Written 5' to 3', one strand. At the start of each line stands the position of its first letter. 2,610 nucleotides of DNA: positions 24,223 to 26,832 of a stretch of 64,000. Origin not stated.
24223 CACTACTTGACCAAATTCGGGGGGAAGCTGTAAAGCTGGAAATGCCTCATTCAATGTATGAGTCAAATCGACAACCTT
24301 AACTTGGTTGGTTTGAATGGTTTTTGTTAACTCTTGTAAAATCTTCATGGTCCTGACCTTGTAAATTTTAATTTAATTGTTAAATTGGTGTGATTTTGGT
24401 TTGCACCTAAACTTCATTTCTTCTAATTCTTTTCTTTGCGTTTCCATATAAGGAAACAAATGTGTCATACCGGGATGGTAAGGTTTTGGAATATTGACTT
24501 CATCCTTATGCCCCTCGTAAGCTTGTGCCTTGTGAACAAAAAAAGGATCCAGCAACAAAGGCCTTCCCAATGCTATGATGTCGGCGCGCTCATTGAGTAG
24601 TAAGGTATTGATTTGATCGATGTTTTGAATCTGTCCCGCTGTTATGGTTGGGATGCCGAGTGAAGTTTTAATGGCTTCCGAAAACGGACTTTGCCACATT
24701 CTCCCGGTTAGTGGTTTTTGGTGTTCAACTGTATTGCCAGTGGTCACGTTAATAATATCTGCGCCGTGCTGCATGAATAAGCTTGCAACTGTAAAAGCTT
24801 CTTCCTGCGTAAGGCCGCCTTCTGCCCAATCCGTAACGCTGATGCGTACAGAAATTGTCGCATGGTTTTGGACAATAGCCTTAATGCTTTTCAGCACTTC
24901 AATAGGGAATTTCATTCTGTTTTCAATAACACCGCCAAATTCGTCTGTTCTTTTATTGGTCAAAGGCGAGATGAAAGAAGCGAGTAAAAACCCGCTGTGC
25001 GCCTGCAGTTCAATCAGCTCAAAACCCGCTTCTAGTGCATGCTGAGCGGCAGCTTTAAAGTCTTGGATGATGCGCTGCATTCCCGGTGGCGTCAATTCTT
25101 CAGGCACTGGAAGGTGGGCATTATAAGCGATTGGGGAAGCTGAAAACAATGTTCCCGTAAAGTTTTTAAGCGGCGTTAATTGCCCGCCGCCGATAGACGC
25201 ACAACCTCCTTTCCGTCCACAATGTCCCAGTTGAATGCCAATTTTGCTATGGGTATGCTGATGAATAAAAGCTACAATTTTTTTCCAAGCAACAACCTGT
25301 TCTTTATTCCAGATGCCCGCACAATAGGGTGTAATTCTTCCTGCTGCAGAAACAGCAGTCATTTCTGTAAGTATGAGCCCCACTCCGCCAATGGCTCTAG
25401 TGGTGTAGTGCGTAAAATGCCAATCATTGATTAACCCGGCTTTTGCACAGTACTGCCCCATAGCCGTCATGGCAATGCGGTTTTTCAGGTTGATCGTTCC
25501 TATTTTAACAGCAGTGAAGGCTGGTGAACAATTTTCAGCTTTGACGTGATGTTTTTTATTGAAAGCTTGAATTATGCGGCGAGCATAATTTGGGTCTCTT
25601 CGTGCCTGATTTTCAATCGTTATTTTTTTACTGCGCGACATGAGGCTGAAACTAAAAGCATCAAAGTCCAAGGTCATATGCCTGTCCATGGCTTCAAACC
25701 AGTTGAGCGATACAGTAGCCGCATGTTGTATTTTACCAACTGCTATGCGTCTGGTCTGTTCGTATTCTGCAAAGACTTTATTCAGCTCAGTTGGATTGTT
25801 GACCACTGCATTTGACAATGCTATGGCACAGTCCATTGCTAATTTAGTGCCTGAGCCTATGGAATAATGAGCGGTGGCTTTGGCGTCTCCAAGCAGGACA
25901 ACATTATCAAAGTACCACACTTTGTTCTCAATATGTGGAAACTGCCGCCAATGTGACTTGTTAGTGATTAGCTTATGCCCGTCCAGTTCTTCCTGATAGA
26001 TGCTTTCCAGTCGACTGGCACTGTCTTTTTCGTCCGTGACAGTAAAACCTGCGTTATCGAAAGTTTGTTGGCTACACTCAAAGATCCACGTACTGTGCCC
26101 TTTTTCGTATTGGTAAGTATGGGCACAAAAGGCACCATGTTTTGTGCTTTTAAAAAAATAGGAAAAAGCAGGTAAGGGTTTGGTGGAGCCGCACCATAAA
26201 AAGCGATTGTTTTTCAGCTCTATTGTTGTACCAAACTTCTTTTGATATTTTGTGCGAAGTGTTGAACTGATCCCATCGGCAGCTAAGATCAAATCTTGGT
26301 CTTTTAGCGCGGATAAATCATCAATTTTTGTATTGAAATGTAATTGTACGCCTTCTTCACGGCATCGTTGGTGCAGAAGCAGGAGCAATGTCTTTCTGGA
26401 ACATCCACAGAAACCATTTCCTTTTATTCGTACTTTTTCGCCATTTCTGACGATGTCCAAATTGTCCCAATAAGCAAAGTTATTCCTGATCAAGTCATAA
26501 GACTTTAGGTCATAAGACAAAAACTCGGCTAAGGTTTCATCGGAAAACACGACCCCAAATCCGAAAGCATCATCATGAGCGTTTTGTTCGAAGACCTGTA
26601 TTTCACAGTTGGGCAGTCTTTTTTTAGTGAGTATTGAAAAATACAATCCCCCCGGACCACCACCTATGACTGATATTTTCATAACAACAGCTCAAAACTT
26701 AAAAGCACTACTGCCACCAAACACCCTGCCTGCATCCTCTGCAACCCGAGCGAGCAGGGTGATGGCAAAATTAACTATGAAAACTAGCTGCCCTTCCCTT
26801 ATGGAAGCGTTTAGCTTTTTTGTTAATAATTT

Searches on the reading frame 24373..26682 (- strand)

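Call 20: search_protein_families(library=pfam, proteins=[window:24373-26682:-], max_evalue=0.00001)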
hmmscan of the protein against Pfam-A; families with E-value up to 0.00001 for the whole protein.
window:24373-26682:- (769 aa): 1 family
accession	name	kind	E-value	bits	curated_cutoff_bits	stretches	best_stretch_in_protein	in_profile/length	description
PF00724.26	Oxidored_FMN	-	1.6e-65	222.1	27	1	389-720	3-336/342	NADH:flavin oxidoreductase / NADH oxidase family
